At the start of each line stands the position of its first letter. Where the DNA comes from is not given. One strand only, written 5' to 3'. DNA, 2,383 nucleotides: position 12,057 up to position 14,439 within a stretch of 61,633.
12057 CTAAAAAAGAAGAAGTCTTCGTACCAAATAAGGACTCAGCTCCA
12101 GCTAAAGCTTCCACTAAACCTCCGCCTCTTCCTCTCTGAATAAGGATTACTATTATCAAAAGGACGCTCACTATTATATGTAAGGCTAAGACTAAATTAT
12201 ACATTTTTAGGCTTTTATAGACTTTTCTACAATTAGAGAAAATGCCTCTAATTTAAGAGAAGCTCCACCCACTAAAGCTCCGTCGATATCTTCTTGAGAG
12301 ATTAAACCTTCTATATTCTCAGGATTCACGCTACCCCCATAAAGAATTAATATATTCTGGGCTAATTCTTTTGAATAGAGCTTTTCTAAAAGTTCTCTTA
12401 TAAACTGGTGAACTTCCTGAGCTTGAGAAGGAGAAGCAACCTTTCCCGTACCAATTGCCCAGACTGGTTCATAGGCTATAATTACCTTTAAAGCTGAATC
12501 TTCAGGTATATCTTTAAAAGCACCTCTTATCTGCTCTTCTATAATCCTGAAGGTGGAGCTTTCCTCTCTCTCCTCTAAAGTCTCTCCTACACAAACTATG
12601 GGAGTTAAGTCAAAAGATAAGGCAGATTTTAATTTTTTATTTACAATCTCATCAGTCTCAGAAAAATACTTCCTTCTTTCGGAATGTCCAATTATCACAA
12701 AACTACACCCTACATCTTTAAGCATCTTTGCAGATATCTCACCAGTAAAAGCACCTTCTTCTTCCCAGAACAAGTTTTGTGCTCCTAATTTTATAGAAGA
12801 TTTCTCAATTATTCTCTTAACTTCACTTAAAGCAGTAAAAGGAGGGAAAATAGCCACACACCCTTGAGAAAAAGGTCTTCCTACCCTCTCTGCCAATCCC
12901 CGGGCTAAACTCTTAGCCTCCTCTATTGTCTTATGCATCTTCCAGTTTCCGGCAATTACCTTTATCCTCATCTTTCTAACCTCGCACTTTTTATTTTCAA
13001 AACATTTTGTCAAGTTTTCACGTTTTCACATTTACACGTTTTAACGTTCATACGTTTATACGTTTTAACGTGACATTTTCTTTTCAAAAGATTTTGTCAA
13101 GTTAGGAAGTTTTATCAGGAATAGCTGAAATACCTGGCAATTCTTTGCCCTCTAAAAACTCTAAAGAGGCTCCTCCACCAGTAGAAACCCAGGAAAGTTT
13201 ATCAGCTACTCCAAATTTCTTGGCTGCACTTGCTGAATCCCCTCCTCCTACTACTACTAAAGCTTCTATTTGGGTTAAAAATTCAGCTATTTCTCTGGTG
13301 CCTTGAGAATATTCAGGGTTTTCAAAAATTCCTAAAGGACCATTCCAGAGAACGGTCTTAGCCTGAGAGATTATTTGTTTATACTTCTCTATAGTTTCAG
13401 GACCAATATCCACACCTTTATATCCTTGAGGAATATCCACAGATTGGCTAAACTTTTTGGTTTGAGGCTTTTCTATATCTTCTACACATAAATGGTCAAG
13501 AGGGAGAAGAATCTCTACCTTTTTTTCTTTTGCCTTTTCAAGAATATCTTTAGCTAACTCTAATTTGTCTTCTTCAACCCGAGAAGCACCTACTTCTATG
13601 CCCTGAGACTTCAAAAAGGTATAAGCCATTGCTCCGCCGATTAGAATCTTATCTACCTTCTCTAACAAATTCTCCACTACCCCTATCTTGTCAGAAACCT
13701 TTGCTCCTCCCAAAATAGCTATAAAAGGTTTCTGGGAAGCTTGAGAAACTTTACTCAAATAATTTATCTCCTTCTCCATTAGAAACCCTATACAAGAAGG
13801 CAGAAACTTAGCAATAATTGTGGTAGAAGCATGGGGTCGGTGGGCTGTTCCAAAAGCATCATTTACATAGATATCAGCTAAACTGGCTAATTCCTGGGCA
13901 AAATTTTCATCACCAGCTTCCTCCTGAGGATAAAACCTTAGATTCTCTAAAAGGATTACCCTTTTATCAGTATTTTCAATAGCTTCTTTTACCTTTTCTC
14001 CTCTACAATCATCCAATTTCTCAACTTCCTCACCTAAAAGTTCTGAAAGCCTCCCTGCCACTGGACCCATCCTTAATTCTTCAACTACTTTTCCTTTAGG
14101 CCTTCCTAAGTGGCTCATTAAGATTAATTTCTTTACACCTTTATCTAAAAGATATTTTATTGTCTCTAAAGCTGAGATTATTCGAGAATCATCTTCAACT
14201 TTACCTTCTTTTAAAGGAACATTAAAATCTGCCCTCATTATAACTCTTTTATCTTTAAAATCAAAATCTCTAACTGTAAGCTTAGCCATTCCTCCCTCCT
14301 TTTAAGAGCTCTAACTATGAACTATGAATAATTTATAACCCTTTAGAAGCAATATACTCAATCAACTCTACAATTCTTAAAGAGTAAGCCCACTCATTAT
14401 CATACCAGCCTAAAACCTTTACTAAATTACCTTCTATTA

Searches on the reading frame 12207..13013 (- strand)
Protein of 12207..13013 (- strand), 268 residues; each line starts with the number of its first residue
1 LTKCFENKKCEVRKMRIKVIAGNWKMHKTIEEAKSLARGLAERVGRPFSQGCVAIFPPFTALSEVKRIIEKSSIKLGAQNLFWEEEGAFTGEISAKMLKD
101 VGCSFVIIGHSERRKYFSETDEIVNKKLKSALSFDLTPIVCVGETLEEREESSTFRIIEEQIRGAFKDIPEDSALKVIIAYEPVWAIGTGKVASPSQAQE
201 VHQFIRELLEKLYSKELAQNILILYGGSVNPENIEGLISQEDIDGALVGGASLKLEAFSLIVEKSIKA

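Call 13: search_protein_families(library=pfam, proteins=[window:12207-13013:-])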
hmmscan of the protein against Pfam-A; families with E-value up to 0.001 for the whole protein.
window:12207-13013:- (268 aa): 1 family
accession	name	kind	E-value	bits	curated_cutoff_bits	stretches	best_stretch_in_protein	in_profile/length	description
PF00121.24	TIM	-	6.2e-99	330.9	20.1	1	18-263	1-243/245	Triosephosphate isomerase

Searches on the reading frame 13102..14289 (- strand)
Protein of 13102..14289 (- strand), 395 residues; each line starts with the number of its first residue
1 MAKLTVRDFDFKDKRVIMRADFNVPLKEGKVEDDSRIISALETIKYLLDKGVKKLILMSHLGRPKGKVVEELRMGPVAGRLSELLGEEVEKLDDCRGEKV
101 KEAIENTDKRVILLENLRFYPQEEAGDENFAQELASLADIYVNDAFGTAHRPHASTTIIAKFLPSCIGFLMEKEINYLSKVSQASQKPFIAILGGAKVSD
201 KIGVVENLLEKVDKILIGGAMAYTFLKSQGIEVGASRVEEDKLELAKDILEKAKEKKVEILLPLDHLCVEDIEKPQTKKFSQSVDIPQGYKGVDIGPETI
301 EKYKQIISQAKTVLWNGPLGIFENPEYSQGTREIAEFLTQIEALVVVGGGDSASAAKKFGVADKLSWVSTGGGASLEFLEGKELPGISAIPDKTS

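Call 13: search_protein_families(library=pfam, proteins=[window:13102-14289:-])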
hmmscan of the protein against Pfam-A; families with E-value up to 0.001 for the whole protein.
window:13102-14289:- (395 aa): 1 family
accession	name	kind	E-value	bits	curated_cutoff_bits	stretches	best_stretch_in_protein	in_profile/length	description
PF00162.24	PGK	-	1.7e-156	521.5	27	1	6-382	1-379/379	Phosphoglycerate kinase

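Call 53: find_encoding_contigs(protein=window:13102-14289:-, flank=2500, max_places=8)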
Protein window:13102-14289:- (395 aa): 4 contigs read that carry it; 3 places shown.
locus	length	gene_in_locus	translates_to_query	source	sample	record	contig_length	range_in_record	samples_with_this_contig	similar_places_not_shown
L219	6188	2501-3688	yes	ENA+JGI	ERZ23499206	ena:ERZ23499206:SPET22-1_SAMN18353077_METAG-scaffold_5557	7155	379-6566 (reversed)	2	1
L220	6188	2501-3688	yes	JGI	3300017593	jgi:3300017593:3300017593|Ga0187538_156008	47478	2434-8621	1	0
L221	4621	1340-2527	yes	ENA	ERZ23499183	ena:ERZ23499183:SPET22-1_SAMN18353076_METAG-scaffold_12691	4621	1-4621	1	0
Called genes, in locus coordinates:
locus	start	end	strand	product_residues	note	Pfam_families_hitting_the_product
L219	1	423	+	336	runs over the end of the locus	?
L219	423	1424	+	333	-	PF01087:GalP_UDP_transf, PF01230:HIT (faint), PF11969:DcpS_C (faint), PF16268:DUF4921, PF16285:DUF4931_N (weak), PF02744:GalP_UDP_tr_C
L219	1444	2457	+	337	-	PF00044:Gp_dh_N, PF02800:Gp_dh_C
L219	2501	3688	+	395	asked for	PF00162:PGK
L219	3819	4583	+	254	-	PF00121:TIM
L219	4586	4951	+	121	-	-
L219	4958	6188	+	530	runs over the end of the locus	PF00496:SBP_bac_5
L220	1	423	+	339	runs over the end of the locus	PF16268:DUF4921 (faint), PF01087:GalP_UDP_transf, PF16285:DUF4931_N (weak), PF01230:HIT (faint), PF02744:GalP_UDP_tr_C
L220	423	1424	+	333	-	PF01087:GalP_UDP_transf, PF01230:HIT (faint), PF11969:DcpS_C (faint), PF16268:DUF4921, PF16285:DUF4931_N (weak), PF02744:GalP_UDP_tr_C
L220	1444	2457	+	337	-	PF00044:Gp_dh_N, PF02800:Gp_dh_C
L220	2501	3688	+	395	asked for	PF00162:PGK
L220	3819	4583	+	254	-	PF00121:TIM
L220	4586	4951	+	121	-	-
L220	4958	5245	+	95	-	-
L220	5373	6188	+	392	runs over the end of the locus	PF00496:SBP_bac_5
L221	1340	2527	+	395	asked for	PF00162:PGK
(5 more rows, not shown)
